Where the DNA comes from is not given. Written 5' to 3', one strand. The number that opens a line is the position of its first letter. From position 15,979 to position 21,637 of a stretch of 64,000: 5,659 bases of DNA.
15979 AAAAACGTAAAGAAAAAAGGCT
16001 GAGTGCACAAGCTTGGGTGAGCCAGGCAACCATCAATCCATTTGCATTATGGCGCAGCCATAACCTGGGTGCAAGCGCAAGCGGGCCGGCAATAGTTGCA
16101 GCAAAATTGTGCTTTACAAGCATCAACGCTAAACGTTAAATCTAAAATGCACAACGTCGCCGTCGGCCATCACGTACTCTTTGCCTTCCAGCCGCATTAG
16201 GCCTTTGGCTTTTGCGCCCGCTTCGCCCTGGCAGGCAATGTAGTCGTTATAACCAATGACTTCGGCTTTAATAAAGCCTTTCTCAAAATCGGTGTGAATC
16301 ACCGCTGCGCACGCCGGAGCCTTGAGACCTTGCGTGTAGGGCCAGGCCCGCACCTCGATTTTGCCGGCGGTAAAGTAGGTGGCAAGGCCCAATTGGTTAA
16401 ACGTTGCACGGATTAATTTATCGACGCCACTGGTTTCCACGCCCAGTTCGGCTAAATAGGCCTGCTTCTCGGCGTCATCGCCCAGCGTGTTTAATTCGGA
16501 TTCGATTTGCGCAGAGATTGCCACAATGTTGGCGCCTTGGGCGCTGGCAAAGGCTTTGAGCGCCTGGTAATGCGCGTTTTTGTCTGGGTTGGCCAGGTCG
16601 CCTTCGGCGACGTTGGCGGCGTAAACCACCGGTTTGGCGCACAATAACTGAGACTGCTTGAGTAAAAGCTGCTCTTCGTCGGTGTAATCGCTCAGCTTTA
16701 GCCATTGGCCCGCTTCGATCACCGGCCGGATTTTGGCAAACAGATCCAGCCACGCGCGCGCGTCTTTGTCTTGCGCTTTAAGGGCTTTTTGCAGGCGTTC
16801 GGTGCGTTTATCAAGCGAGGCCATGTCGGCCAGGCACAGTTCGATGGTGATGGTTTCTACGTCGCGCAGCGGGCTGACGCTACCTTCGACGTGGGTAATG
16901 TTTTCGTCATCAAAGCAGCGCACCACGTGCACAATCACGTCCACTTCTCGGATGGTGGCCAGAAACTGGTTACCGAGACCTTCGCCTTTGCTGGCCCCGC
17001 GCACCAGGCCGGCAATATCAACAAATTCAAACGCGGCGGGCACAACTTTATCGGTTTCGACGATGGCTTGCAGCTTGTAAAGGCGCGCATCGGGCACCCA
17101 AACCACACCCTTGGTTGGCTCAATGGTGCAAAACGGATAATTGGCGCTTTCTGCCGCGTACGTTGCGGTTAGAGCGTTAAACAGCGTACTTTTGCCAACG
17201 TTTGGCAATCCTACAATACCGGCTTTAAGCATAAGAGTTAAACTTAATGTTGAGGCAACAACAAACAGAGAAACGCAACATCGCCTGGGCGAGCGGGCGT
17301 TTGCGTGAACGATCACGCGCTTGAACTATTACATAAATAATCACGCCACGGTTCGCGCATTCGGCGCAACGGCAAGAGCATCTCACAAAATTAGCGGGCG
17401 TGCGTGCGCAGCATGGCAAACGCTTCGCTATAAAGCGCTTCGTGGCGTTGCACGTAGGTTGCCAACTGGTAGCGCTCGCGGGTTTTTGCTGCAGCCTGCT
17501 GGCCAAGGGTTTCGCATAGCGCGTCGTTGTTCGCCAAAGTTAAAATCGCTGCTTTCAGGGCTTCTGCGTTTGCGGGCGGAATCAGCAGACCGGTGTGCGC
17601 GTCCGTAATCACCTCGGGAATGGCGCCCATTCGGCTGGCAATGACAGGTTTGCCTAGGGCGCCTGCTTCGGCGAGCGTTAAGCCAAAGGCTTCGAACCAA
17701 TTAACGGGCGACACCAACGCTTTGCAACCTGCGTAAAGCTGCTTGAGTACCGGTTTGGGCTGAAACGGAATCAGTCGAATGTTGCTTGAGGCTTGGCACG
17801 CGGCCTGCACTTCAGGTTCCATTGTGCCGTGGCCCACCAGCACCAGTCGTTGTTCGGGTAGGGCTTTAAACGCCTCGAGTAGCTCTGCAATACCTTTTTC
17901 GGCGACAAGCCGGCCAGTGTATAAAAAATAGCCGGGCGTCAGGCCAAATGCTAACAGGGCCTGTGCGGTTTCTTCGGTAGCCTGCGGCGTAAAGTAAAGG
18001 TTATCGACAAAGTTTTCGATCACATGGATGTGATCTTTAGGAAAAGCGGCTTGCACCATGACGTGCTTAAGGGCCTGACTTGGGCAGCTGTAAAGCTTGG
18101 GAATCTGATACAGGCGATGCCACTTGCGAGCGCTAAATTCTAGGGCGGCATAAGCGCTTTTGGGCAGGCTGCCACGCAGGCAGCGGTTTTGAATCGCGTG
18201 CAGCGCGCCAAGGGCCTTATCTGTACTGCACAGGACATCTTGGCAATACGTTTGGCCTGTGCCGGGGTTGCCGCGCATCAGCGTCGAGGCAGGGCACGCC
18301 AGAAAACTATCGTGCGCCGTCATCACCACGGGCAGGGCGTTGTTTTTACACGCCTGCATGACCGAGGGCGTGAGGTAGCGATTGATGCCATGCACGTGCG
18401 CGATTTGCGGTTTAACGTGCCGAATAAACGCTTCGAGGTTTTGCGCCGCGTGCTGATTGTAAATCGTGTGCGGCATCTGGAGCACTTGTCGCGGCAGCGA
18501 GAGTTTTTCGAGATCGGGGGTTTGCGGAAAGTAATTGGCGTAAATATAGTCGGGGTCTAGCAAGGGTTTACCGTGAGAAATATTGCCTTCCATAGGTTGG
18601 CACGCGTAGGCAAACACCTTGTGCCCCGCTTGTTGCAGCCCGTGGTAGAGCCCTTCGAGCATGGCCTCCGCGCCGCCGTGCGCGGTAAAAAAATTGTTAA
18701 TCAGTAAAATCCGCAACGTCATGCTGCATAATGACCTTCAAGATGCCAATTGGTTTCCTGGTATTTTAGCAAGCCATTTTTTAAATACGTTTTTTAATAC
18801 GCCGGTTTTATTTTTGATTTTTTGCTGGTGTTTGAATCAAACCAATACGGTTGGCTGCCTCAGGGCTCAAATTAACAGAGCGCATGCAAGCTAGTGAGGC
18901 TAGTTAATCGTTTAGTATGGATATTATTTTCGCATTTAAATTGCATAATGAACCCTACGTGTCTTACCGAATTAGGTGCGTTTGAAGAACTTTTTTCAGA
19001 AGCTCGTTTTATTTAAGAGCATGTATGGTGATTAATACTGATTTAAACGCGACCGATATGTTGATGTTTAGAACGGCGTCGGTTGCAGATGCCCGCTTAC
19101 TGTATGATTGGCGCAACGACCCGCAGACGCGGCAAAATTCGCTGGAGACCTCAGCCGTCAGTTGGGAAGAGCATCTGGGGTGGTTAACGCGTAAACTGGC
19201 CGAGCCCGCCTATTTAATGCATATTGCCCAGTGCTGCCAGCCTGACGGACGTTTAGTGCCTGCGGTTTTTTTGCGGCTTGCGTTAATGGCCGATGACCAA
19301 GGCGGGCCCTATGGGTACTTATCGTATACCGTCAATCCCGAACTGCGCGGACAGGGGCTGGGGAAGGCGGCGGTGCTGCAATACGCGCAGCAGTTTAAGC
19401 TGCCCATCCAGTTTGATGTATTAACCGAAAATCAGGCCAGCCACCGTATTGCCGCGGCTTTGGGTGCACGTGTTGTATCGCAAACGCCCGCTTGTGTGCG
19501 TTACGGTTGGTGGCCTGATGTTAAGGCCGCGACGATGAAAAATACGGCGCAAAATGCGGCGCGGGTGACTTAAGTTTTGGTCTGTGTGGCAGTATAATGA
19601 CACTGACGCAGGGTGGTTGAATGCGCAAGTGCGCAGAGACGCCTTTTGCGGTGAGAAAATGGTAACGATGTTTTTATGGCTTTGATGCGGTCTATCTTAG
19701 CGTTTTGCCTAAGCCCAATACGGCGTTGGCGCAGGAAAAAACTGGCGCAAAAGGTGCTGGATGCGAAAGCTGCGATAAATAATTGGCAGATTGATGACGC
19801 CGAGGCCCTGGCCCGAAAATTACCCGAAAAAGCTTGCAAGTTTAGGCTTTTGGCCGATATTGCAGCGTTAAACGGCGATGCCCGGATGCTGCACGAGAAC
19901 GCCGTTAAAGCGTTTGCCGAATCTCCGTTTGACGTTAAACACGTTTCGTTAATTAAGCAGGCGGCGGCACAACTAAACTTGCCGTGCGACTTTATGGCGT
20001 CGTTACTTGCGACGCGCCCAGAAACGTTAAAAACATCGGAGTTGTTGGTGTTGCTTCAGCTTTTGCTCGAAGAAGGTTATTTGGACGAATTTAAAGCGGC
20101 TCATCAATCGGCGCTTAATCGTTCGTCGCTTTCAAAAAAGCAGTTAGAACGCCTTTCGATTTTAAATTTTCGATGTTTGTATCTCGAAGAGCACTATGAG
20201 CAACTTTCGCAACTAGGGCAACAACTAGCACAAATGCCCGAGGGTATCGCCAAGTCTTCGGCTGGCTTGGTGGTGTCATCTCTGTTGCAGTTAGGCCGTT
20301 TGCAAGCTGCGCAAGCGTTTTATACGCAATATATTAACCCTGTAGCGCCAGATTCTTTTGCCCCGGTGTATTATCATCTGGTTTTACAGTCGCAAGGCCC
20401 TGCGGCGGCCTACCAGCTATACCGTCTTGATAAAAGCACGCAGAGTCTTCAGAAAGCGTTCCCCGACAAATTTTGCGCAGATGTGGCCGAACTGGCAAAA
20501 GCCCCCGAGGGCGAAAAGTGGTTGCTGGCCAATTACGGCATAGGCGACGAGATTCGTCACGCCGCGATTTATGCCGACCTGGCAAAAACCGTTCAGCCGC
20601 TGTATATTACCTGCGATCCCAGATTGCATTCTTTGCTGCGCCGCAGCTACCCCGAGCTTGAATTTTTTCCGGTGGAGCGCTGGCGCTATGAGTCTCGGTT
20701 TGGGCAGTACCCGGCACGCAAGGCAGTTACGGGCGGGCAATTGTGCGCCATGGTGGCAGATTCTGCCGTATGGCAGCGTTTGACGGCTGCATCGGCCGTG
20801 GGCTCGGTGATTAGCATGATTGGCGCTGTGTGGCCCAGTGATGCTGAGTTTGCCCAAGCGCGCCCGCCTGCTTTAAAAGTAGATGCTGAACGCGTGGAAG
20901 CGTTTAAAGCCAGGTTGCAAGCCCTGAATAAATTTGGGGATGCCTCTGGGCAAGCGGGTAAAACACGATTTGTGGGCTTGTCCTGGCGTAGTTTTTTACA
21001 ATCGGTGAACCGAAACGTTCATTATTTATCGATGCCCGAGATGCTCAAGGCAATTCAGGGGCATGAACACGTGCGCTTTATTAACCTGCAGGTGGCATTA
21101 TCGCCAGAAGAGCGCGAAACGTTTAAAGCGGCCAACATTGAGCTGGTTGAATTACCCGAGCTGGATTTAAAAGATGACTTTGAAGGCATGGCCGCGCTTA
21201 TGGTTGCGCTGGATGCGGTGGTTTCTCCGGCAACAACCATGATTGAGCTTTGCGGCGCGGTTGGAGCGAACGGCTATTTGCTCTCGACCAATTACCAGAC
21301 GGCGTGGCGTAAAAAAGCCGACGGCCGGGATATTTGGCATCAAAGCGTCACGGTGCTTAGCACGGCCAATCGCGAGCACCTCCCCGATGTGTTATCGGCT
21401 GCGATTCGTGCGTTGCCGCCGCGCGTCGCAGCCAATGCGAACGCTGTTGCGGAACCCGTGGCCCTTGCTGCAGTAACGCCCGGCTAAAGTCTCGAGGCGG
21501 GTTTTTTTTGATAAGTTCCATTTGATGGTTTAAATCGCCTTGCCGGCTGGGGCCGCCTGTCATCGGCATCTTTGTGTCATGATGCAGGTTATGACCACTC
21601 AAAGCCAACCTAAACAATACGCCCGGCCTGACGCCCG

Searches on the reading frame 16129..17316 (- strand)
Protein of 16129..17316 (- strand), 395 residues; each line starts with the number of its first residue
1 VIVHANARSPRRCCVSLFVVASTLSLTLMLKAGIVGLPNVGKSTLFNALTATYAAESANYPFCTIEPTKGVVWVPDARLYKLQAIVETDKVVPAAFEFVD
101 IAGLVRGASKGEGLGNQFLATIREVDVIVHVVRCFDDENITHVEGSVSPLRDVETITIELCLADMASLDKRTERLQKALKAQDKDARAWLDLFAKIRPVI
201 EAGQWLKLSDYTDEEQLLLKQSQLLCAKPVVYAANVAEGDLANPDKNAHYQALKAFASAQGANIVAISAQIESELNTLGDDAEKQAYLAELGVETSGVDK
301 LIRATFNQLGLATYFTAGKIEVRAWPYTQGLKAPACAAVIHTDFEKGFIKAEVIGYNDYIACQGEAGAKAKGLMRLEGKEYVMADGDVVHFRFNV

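Call 11: search_protein_families(library=pfam, proteins=[window:16129-17316:-], max_evalue=0.00001)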
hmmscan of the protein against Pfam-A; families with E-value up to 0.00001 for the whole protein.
window:16129-17316:- (395 aa): 3 families
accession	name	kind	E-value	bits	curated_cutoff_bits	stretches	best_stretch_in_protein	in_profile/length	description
PF06071.19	YchF-GTPase_C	-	5.1e-36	123.1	27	1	311-394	1-84/84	Protein of unknown function (DUF933)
PF01926.29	MMR_HSR1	-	9.1e-23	81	21.9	1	32-145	2-94/113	50S ribosome-binding GTPase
PF02421.24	FeoB_N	-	7.7e-08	32.4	27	1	33-74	4-44/156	Ferrous iron transport protein B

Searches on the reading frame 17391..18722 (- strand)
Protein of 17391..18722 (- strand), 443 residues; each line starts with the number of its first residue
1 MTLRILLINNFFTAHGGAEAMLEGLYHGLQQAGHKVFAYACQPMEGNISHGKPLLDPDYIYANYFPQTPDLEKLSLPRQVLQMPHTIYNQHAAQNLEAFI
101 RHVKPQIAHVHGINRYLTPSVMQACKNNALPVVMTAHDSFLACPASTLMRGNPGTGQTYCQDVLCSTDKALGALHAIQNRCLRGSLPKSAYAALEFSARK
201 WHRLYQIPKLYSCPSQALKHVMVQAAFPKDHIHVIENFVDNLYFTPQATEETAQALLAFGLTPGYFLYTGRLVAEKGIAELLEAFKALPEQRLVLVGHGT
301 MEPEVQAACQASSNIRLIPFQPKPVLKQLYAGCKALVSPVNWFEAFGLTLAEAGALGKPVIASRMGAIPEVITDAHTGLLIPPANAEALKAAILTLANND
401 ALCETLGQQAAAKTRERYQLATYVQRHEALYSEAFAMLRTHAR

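Call 11: search_protein_families(library=pfam, proteins=[window:17391-18722:-], max_evalue=0.00001)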
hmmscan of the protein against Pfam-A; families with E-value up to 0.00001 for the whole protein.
window:17391-18722:- (443 aa): 3 families
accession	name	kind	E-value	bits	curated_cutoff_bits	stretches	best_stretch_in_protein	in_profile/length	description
PF00534.26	Glycos_transf_1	-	4.5e-33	114.6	26.4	1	261-411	13-170/172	Glycosyl transferases group 1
PF13692.12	Glyco_trans_1_4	-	2.1e-27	96.5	27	1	265-399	3-142/142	Glycosyl transferases group 1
PF13439.12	Glyco_transf_4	-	6.7e-11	42.9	28.5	1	16-240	2-167/170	Glycosyltransferase Family 4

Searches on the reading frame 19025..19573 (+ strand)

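Call 11: search_protein_families(library=pfam, proteins=[window:19025-19573:+], max_evalue=0.00001)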
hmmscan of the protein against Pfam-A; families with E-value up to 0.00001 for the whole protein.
window:19025-19573:+ (182 aa): 2 families
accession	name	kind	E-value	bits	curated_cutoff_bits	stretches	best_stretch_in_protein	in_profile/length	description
PF13302.13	Acetyltransf_3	-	1e-08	36.4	25.4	1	13-149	2-138/138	Acetyltransferase (GNAT) domain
PF00583.31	Acetyltransf_1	-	5.4e-06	27.1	20.7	1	67-147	37-115/116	Acetyltransferase (GNAT) family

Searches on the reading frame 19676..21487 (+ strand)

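Call 12: search_protein_families(library=pfam, proteins=[window:19676-21487:+], max_evalue=0.00001)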
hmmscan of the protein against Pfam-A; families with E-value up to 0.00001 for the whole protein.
window:19676-21487:+ (603 aa): 0 families

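Call 77: search_protein_families(library=phrogs, proteins=[window:19676-21487:+], max_evalue=0.001)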
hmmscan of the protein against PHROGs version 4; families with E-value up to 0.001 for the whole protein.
window:19676-21487:+ (603 aa): 1 family
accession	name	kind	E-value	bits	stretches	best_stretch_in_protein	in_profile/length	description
phrog_36377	-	unknown function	5.5e-63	214.3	1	27-562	55-587/628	-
